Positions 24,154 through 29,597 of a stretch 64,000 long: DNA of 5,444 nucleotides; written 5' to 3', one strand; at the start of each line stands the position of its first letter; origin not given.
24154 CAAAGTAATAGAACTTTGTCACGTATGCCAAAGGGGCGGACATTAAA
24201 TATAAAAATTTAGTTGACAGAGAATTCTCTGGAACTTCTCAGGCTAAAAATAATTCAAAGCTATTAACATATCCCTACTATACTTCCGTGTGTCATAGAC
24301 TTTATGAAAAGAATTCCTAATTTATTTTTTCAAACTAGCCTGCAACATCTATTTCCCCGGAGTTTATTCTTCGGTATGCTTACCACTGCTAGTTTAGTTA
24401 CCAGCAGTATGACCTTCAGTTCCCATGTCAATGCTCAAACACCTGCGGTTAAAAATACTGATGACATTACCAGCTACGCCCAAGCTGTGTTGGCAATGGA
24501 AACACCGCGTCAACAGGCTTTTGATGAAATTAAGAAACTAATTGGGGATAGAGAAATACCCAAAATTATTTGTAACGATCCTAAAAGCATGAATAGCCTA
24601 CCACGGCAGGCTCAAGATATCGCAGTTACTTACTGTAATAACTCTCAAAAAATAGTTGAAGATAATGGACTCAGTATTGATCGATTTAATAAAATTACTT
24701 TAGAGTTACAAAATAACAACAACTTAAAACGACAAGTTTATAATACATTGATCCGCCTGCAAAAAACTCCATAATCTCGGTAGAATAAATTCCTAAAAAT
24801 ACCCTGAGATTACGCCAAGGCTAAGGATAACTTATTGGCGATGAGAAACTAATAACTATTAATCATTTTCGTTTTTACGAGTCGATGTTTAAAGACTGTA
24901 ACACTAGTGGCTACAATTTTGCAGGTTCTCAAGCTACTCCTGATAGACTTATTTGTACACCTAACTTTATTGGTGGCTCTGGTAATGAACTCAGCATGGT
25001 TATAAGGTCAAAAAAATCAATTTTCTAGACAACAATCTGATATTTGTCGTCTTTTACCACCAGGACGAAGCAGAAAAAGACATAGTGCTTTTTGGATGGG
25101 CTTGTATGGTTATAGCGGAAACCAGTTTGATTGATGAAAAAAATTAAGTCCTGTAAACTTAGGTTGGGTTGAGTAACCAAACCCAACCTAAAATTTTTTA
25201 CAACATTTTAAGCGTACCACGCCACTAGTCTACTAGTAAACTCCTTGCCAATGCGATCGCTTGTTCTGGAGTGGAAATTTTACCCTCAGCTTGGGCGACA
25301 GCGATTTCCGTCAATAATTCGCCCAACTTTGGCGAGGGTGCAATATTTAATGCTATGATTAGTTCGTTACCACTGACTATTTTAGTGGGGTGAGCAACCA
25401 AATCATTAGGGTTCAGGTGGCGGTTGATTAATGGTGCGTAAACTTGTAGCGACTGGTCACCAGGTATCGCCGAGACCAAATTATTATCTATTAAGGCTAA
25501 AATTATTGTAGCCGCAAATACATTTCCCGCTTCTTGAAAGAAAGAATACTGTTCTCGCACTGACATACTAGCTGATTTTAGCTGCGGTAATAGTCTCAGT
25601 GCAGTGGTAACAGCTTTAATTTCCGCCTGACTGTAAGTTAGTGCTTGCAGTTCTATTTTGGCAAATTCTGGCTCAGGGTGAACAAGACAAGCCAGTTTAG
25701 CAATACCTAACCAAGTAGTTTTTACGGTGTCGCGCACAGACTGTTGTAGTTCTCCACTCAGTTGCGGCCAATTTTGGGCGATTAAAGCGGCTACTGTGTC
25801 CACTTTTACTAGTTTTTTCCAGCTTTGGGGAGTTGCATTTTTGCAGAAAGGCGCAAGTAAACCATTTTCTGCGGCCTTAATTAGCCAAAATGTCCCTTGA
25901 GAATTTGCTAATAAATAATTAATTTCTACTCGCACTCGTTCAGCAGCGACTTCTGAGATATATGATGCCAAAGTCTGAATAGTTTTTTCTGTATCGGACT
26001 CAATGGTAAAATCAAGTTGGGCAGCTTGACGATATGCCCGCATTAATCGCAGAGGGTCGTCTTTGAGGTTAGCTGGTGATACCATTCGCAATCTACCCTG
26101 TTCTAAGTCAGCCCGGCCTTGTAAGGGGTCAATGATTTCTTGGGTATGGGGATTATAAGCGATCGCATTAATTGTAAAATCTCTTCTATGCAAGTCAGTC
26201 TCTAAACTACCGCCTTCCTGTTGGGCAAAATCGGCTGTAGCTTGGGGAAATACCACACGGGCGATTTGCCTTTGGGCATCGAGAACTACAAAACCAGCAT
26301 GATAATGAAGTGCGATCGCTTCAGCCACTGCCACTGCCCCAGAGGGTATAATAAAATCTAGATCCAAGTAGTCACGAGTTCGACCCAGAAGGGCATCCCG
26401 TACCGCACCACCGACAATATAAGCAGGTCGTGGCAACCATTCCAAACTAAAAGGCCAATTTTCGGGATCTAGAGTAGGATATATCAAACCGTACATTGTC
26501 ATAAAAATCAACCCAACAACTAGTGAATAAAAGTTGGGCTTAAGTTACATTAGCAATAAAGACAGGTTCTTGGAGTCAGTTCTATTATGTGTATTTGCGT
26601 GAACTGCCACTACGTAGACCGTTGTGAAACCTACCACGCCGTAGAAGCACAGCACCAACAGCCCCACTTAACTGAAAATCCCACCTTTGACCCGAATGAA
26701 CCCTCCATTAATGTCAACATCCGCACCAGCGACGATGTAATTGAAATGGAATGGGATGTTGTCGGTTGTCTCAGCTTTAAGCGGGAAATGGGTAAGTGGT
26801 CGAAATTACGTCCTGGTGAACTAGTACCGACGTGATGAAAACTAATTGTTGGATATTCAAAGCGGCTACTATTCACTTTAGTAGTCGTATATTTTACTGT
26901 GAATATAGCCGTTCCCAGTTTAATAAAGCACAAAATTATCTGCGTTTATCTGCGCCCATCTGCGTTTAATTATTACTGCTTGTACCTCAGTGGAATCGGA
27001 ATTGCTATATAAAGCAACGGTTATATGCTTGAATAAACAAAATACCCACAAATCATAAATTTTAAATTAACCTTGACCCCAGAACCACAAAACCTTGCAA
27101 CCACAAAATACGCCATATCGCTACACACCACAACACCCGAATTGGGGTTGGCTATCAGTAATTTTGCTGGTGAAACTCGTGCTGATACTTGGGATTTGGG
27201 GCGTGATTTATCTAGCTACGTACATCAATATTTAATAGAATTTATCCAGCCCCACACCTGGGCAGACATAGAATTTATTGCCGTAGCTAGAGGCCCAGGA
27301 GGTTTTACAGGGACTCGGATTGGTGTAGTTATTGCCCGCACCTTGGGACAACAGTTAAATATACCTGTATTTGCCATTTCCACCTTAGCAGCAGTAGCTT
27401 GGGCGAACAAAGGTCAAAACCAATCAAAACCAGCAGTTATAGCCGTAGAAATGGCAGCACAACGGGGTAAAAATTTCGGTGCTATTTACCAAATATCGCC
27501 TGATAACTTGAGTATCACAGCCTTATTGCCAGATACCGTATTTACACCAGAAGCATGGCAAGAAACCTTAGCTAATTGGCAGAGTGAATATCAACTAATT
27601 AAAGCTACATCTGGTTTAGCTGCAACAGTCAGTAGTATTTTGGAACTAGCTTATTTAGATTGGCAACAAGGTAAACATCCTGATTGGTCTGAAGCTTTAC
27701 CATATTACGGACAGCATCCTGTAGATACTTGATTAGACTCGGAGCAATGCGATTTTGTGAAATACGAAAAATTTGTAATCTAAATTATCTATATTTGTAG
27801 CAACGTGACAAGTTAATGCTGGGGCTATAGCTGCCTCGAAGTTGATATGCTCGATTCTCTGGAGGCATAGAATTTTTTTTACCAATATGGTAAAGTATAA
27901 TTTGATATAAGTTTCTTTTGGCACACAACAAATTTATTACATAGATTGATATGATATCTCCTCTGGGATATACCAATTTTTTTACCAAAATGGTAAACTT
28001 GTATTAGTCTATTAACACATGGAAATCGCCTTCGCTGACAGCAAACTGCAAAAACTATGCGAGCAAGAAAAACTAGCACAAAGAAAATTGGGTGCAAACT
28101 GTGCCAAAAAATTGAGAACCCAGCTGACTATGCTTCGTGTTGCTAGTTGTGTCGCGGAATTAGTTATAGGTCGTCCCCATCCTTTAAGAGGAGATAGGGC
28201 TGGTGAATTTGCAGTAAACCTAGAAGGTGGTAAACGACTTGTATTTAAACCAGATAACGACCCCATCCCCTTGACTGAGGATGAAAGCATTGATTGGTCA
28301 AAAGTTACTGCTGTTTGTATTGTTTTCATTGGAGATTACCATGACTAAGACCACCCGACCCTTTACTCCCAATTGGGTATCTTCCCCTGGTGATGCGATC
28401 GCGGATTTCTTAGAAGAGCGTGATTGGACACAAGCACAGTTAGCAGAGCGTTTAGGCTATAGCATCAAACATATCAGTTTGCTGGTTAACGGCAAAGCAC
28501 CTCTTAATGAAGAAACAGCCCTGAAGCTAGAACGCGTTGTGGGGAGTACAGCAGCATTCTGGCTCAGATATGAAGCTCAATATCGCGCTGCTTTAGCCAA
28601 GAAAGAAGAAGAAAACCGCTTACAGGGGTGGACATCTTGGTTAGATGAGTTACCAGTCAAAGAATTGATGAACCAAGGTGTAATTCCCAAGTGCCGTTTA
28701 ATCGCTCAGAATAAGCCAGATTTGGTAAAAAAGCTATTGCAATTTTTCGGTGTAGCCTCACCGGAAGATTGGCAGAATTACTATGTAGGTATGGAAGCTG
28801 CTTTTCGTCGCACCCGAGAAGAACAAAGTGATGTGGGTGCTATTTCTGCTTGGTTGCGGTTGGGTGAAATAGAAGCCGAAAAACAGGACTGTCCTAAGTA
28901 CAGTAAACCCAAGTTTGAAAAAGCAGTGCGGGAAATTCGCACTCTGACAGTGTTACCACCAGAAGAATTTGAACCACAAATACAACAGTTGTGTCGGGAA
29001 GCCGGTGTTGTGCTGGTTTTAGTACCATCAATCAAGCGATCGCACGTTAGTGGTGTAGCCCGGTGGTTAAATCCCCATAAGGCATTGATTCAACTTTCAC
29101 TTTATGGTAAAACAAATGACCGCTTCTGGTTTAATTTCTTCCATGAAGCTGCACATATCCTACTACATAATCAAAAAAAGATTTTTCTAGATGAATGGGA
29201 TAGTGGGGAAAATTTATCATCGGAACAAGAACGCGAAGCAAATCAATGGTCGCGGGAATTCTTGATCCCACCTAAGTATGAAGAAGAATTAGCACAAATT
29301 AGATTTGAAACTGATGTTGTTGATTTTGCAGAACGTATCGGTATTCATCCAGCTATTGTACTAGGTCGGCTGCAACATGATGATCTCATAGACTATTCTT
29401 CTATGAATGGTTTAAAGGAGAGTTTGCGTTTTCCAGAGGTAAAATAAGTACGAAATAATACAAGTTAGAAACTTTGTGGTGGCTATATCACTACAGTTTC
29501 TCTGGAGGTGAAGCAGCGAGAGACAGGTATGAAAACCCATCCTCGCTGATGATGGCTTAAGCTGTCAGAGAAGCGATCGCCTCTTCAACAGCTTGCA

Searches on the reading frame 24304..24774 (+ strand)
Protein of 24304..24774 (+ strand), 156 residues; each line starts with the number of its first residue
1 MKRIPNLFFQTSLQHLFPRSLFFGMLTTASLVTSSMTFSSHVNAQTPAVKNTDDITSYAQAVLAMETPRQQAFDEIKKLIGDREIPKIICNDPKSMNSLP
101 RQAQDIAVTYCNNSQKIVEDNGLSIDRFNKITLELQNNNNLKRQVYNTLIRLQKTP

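Call 87: search_protein_families(library=pfam, proteins=[window:24304-24774:+], max_evalue=0.0001)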
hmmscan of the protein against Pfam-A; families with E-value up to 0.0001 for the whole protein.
window:24304-24774:+ (156 aa): 1 family
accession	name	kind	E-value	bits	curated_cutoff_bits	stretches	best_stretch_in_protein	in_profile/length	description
PF13767.11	DUF4168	-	5e-33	114.4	25.8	1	53-145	3-95/95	Domain of unknown function (DUF4168)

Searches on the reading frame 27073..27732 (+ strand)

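Call 87: search_protein_families(library=pfam, proteins=[window:27073-27732:+], max_evalue=0.0001)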
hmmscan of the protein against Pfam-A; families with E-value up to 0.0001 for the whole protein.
window:27073-27732:+ (219 aa): 1 family
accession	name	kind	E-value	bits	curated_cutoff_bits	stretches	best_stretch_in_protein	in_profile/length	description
PF00814.31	TsaD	-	4.3e-14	53.3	24.8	1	62-132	47-116/264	tRNA N6-adenosine threonylcarbamoyltransferase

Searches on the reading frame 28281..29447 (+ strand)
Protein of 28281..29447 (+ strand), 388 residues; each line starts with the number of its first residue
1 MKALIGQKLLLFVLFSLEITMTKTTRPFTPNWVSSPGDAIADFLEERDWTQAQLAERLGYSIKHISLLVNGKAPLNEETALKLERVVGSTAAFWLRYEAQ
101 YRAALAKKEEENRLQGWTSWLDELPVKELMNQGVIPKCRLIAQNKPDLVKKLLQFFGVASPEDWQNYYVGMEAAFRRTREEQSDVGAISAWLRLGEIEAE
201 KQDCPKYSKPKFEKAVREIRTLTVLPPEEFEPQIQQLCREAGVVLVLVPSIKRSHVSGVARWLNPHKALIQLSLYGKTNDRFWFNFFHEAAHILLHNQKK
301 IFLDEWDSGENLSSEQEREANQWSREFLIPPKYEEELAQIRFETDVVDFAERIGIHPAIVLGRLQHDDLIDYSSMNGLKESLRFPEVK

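Call 87: search_protein_families(library=pfam, proteins=[window:28281-29447:+], max_evalue=0.0001)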
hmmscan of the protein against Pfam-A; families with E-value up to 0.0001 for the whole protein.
window:28281-29447:+ (388 aa): 3 families
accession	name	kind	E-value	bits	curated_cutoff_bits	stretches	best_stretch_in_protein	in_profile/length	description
PF01381.28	HTH_3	-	1.7e-10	41.2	23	1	41-90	2-51/55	Helix-turn-helix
PF06114.19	Peptidase_M78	-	7.7e-10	39.1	22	1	267-364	28-122/123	IrrE N-terminal-like domain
PF13560.12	HTH_31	-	1.3e-05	25.9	27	1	45-89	11-56/64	Helix-turn-helix domain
